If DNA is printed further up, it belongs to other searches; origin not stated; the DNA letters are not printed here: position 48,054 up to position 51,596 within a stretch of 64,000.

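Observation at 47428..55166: Accessory four-gene cluster between katG and an aldehyde dehydrogenase: two exported cysteine proteases, a Uma2 nuclease and a divergent ATPase-nuclease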

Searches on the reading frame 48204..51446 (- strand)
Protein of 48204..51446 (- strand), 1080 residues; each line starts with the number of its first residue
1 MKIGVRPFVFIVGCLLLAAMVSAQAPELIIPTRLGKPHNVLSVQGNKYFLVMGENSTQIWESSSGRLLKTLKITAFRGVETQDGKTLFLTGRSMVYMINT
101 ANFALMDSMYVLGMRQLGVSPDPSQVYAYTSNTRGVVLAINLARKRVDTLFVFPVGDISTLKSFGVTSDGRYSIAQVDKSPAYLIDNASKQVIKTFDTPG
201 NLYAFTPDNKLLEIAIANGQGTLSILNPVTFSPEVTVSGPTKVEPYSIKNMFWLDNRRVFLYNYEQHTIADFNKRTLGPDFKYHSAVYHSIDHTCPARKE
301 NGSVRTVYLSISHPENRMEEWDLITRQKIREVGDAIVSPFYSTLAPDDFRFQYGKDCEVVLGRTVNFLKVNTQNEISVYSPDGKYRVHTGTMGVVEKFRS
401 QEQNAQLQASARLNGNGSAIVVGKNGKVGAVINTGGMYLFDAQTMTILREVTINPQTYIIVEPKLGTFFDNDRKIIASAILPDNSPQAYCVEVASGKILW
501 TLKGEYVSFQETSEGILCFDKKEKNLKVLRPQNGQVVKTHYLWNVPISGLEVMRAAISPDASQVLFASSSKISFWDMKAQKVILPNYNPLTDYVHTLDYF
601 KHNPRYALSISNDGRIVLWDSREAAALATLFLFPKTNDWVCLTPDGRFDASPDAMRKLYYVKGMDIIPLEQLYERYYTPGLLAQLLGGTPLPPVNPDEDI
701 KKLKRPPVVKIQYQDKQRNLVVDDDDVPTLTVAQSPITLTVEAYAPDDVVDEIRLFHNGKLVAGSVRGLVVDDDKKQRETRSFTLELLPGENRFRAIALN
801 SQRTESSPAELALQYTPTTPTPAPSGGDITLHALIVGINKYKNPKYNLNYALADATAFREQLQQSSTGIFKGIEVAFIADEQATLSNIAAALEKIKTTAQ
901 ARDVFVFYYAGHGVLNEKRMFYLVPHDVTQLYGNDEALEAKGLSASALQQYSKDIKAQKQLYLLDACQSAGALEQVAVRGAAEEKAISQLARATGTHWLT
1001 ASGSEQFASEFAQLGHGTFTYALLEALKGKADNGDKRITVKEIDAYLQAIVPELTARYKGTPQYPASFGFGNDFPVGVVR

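Call 3: search_protein_families(library=pfam, proteins=[window:48204-51446:-], max_evalue=0.01)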
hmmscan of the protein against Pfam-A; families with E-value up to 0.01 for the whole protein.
window:48204-51446:- (1080 aa): 5 families
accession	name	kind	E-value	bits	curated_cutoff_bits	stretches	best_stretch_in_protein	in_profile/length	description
PF00656.27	Peptidase_C14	-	4.5e-17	63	21.4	1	832-1064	3-223/233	Caspase domain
PF25174.1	Beta-prop_THOC3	-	1.2e-06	28.1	305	1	557-648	10-102/272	THOC3 beta-propeller domain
PF23609.1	Beta-prop_EIPR1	-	1.2e-05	25.4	54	1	492-623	112-237/280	EIPR1 beta-propeller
PF23586.2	Beta-prop_NWD2_C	-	0.0018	17.9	33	0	410-583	56-223/341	NWD2 C-terminal beta-propeller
PF25175.1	Beta-prop_WDR5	-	0.0021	17.8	250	0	492-630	80-217/296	WDR5 beta-propeller domain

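Call 4: search_protein_families(library=padloc, proteins=[window:48204-51446:-], max_evalue=0.01)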
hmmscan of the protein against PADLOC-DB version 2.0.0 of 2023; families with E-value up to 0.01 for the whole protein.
window:48204-51446:- (1080 aa): 1 family
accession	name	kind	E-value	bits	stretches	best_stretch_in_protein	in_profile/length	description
PDLC02987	caspase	-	8.9e-20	69.3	1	831-983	3-144/453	-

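Call 5: search_protein_families(library=ncbifam, proteins=[window:48204-51446:-], max_evalue=0.01)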
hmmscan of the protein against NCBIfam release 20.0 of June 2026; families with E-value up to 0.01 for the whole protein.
window:48204-51446:- (1080 aa): 1 family
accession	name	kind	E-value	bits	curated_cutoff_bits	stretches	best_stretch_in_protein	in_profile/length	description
NF047832.1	caspase_w_EACC1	subfamily_domain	5.2e-30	104.5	140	1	832-1049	2-206/211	caspase, EACC1-associated type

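Call 14: find_encoding_contigs(protein=window:48204-51446:-, flank=10000, max_places=6)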
Protein window:48204-51446:- (1080 aa): 2 contigs read that carry it; 2 places shown.
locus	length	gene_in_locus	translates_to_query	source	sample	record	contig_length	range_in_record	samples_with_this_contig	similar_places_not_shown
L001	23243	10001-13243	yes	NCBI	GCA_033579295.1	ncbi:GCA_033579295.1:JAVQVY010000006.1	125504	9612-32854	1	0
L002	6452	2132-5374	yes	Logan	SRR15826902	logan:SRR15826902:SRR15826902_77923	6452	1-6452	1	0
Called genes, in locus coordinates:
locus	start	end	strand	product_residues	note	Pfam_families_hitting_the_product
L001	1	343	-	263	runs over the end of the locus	PF00142:Fer4_NifH, PF01656:CbiA, PF02374:ArsA_ATPase (weak), PF06564:CBP_BcsQ, PF09140:MipZ, PF10609:ParA, PF13614:AAA_31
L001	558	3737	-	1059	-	PF00515:TPR_1 (faint), PF07719:TPR_2 (faint), PF13432:TPR_16, PF23914:TPR_CcmH_CycH, PF07676:PD40 (weak), PF13620:CarboxypepD_reg (weak), PF13620:CarboxypepD_reg, PF05036:SPOR (weak), +5 more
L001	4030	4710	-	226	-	PF00849:PseudoU_synth_2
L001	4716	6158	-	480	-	PF00171:Aldedh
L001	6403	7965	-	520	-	PF01637:ATPase_2 (faint), PF13191:AAA_16 (weak), PF13401:AAA_22 (weak), PF14516:AAA_35 (weak)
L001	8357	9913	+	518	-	-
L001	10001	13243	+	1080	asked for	PF23381:Beta-prop_IFT122_1st (faint), PF25174:Beta-prop_THOC3 (faint), PF23609:Beta-prop_EIPR1 (weak), PF00656:Peptidase_C14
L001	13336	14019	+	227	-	PF05685:Uma2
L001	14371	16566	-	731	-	PF00141:peroxidase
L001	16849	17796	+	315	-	PF00126:HTH_1, PF03466:LysR_substrate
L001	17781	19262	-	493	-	PF00478:IMPDH, PF00571:CBS, PF03060:NMO (weak), PF01070:FMN_dh (weak)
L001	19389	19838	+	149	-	PF00383:dCMP_cyt_deam_1, PF14437:MafB19-deam, PF14439:Bd3614-deam (weak)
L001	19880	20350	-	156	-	-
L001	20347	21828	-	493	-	PF00474:SSF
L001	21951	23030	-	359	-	PF07745:Glyco_hydro_53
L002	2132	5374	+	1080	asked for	PF23381:Beta-prop_IFT122_1st (faint), PF25174:Beta-prop_THOC3 (faint), PF23609:Beta-prop_EIPR1 (weak), PF00656:Peptidase_C14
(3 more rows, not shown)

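Call 15: find_homologous_proteins(query=window:48204-51446:-, max_evalue=0.00001)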
Query window:48204-51446:- (1080 aa): 25 proteins with E <= 0.00001 among 8000 candidates.
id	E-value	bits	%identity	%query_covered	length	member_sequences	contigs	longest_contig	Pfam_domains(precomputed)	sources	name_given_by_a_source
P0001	0.0e+0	2461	100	100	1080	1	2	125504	PF23609.2,PF25174.2,PF23381.2,PF00656.28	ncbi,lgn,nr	ncbi:MAG: caspase family protein [Saprospiraceae bacterium]|nr:caspase family protein [Saprospiracea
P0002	0.0e+0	2157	86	100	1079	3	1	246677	PF25174.2,PF23381.2,PF00656.28,PF25175.2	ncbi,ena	-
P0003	0.0e+0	2112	85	99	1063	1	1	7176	PF25174.2,PF23381.2,PF00656.28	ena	-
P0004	0.0e+0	2098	84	100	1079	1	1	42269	PF25174.2,PF23381.2,PF00656.28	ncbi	-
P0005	0.0e+0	1387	56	99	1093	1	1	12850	PF23609.2,PF25174.2,PF23381.2,PF00656.28,PF16819.12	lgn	-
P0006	0.0e+0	1360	56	99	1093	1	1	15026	PF25174.2,PF23381.2,PF00656.28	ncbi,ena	-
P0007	0.0e+0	1344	56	98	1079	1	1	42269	PF23586.3,PF25174.2,PF23381.2,PF00656.28,PF25171.2,PF24807.2,PF25175.2,PF23414.2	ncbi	-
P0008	4.7e-118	414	34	56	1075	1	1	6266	PF23769.2,PF23586.3,PF17005.12,PF25048.2,PF23342.2,PF23411.2,PF02239.23,PF23393.3,PF24797.2,PF20426.5,PF25460.2,PF11715.17,PF25178.1,PF23775.2,PF25173.2,PF23383.2,PF25171.2,PF12894.14,PF24780.2,PF16755.12,PF23761.2,PF25172.2,PF24782.3,PF08662.18,PF25047.1,PF26550.2,PF23756.2,PF23098.2,PF25168.2,PF24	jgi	jgi:WD40 repeat protein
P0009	1.2e-56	210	27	46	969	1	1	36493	PF23769.2,PF23586.3,PF13360.14,PF17005.12,PF25048.2,PF23342.2,PF23411.2,PF02239.23,PF11178.14,PF23393.3,PF23609.2,PF24797.2,PF20426.5,PF25460.2,PF11715.17,PF25178.1,PF23775.2,PF07433.18,PF25173.2,PF23383.2,PF25171.2,PF12894.14,PF21101.4,PF24780.2,PF16755.12,PF23761.2,PF25172.2,PF24782.3,PF08662.18,P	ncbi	-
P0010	3.5e-52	196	22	95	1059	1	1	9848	PF23769.2,PF23586.3,PF17005.12,PF25048.2,PF23342.2,PF23411.2,PF23215.1,PF02239.23,PF10584.15,PF23393.3,PF23609.2,PF24797.2,PF20426.5,PF25460.2,PF11715.17,PF25178.1,PF23775.2,PF25173.2,PF23383.2,PF25171.2,PF12894.14,PF24780.2,PF16755.12,PF23761.2,PF25172.2,PF24782.3,PF08662.18,PF25047.1,PF26550.2,PF2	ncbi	-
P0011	1.5e-44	170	27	49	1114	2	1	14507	PF23769.2,PF23586.3,PF13360.14,PF17005.12,PF25048.2,PF23342.2,PF23411.2,PF02239.23,PF23393.3,PF23385.2,PF23609.2,PF24797.2,PF20426.5,PF25460.2,PF11715.17,PF25178.1,PF23775.2,PF25173.2,PF23383.2,PF25171.2,PF12894.14,PF24780.2,PF16755.12,PF23761.2,PF25172.2,PF24782.3,PF08662.18,PF25047.1,PF26550.2,PF2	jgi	-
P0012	9.3e-40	154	23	85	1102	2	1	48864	PF23769.2,PF23586.3,PF17005.12,PF25048.2,PF23342.2,PF23411.2,PF23215.1,PF02239.23,PF23393.3,PF23609.2,PF24797.2,PF20426.5,PF25460.2,PF11715.17,PF25178.1,PF23775.2,PF25173.2,PF23383.2,PF25171.2,PF12894.14,PF24780.2,PF16755.12,PF23761.2,PF25172.2,PF24782.3,PF08662.18,PF25047.1,PF26550.2,PF23756.2,PF23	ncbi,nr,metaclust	ncbi:MAG: hypothetical protein A2V86_11080 [Deltaproteobacteria bacterium RBG_16_49_23]|nr:MAG: hypo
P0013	3.3e-37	146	27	45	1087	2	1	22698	PF25168.2,PF25174.2,PF24814.2,PF24805.2,PF25048.2,PF23381.2,PF25173.2,PF23383.2,PF23411.2,PF12894.14,PF25175.2,PF24817.2,PF24796.2,PF23409.2,PF25172.2,PF24782.3,PF24797.2,PF08662.18,PF00656.28,PF24807.2,PF25047.1,PF00400.39,PF23414.2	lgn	-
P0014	2.6e-32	130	23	46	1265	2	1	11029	PF25168.2,PF23769.2,PF23586.3,PF24105.2,PF24805.2,PF25048.2,PF23342.2,PF13570.14,PF24817.2,PF02239.23,PF23393.3,PF20426.5,PF00656.28,PF25460.2,PF00400.39,PF11715.17,PF23414.2,PF25178.1,PF23775.2,PF25174.2,PF24814.2,PF23381.2,PF25173.2,PF25171.2,PF12894.14,PF25175.2,PF24796.2,PF24780.2,PF23409.2,PF25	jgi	-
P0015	7.3e-32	128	30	43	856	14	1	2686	PF25168.2,PF24805.2,PF24817.2,PF23393.3,PF00656.28,PF00400.39,PF23414.2,PF23410.5,PF25174.2,PF24814.2,PF23381.2,PF25173.2,PF25171.2,PF12894.14,PF25175.2,PF24796.2,PF24780.2,PF23409.2,PF25172.2,PF24782.3,PF25391.2,PF24807.2,PF25047.1,PF23098.2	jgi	jgi:WD40 repeat protein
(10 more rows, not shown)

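Call 16: find_encoding_contigs(protein=P0002, flank=10000, max_places=3)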
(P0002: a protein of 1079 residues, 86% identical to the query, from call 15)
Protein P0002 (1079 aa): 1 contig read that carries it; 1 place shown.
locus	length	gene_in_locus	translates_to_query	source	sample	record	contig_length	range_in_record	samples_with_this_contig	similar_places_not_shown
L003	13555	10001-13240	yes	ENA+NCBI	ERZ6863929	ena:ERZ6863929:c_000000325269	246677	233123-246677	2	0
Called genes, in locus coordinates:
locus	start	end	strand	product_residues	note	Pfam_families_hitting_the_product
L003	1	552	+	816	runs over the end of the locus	PF07244:POTRA (faint), PF01103:Omp85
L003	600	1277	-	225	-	PF00849:PseudoU_synth_2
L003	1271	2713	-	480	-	PF00171:Aldedh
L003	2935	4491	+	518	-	-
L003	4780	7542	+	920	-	PF12799:LRR_4 (faint), PF00025:Arf, PF00071:Ras, PF08477:Roc, PF16095:COR-A, PF13676:TIR_2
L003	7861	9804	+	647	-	PF00150:Cellulase, PF18962:Por_Secre_tail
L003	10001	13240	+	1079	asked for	PF23381:Beta-prop_IFT122_1st (faint), PF25174:Beta-prop_THOC3 (faint), PF25175:Beta-prop_WDR5 (faint), PF00656:Peptidase_C14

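Call 17: find_encoding_contigs(protein=P0004, flank=10000, max_places=3)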
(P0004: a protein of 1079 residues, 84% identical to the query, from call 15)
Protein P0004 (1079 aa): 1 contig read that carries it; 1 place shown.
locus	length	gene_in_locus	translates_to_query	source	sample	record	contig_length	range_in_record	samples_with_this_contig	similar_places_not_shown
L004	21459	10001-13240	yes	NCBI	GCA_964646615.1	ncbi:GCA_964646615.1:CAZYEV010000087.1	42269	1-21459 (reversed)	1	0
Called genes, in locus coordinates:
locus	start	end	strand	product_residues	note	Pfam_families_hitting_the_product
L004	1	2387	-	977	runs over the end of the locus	PF02463:SMC_N (faint), PF13191:AAA_16 (faint), PF20703:nSTAND1 (faint), PF00005:ABC_tran (faint), PF13555:AAA_29 (faint), PF17760:UvrA_inter, PF00684:DnaJ_CXXCXGXG (faint), PF17755:UvrA_DNA-bind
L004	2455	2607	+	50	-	-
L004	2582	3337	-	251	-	PF22435:MRM3-like_sub_bind, PF00588:SpoU_methylase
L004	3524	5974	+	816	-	PF07244:POTRA (faint), PF01103:Omp85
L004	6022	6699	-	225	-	PF00849:PseudoU_synth_2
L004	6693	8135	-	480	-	PF00171:Aldedh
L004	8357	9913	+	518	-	-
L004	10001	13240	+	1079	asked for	PF23381:Beta-prop_IFT122_1st (faint), PF25174:Beta-prop_THOC3 (faint), PF00656:Peptidase_C14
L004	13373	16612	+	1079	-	PF25175:Beta-prop_WDR5 (faint), PF23381:Beta-prop_IFT122_1st (faint), PF23414:Beta-prop_EML_2 (faint), PF23586:Beta-prop_NWD2_C (faint), PF25171:Beta-prop_WDR36-Utp21_1st (faint), PF25174:Beta-prop_THOC3 (weak), PF24807:WD40_CDC20-Fz (faint), PF00656:Peptidase_C14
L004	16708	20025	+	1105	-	PF23381:Beta-prop_IFT122_1st (weak), PF23414:Beta-prop_EML_2 (weak), PF24814:WD40_Prp19 (faint), PF24817:WD40_WDHD1_1st, PF25168:Beta-prop_WDR36-Utp21_2nd (faint), PF25174:Beta-prop_THOC3, PF25175:Beta-prop_WDR5 (faint), PF00656:Peptidase_C14, +3 more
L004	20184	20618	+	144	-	-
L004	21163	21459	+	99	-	?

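Call 18: find_encoding_contigs(protein=P0007, flank=10000, max_places=3)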
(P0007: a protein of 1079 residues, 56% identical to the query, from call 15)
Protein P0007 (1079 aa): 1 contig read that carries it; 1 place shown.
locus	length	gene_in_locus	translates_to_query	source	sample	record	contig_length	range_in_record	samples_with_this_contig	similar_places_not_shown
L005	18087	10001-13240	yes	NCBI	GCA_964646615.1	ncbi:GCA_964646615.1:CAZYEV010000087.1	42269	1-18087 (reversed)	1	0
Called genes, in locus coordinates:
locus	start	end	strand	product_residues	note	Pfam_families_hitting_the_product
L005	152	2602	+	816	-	PF07244:POTRA (faint), PF01103:Omp85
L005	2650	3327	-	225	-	PF00849:PseudoU_synth_2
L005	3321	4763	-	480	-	PF00171:Aldedh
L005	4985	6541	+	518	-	-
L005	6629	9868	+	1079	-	PF23381:Beta-prop_IFT122_1st (faint), PF25174:Beta-prop_THOC3 (faint), PF00656:Peptidase_C14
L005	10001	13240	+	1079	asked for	PF25175:Beta-prop_WDR5 (faint), PF23381:Beta-prop_IFT122_1st (faint), PF23414:Beta-prop_EML_2 (faint), PF23586:Beta-prop_NWD2_C (faint), PF25171:Beta-prop_WDR36-Utp21_1st (faint), PF25174:Beta-prop_THOC3 (weak), PF24807:WD40_CDC20-Fz (faint), PF00656:Peptidase_C14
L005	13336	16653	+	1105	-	PF23381:Beta-prop_IFT122_1st (weak), PF23414:Beta-prop_EML_2 (weak), PF24814:WD40_Prp19 (faint), PF24817:WD40_WDHD1_1st, PF25168:Beta-prop_WDR36-Utp21_2nd (faint), PF25174:Beta-prop_THOC3, PF25175:Beta-prop_WDR5 (faint), PF00656:Peptidase_C14, +3 more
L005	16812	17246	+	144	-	-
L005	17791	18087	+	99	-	?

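Call 20: find_encoding_contigs(protein=P0006, flank=10000, max_places=3)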
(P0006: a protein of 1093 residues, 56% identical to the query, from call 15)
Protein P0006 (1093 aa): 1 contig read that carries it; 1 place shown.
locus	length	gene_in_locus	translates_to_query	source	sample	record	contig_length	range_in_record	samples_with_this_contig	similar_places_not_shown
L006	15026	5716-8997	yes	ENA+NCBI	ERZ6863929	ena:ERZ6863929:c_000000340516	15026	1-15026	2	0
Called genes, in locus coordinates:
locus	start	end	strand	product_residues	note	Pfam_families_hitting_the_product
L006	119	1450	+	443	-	PF01554:MatE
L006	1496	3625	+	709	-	PF02897:Peptidase_S9_N, PF00326:Peptidase_S9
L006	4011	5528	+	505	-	PF00112:Peptidase_C1, PF14326:DUF4384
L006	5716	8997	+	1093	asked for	PF23381:Beta-prop_IFT122_1st (weak), PF25174:Beta-prop_THOC3 (weak), PF00656:Peptidase_C14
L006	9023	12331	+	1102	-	PF23381:Beta-prop_IFT122_1st (weak), PF23414:Beta-prop_EML_2 (faint), PF24814:WD40_Prp19 (faint), PF25174:Beta-prop_THOC3 (weak), PF00656:Peptidase_C14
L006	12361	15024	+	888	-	?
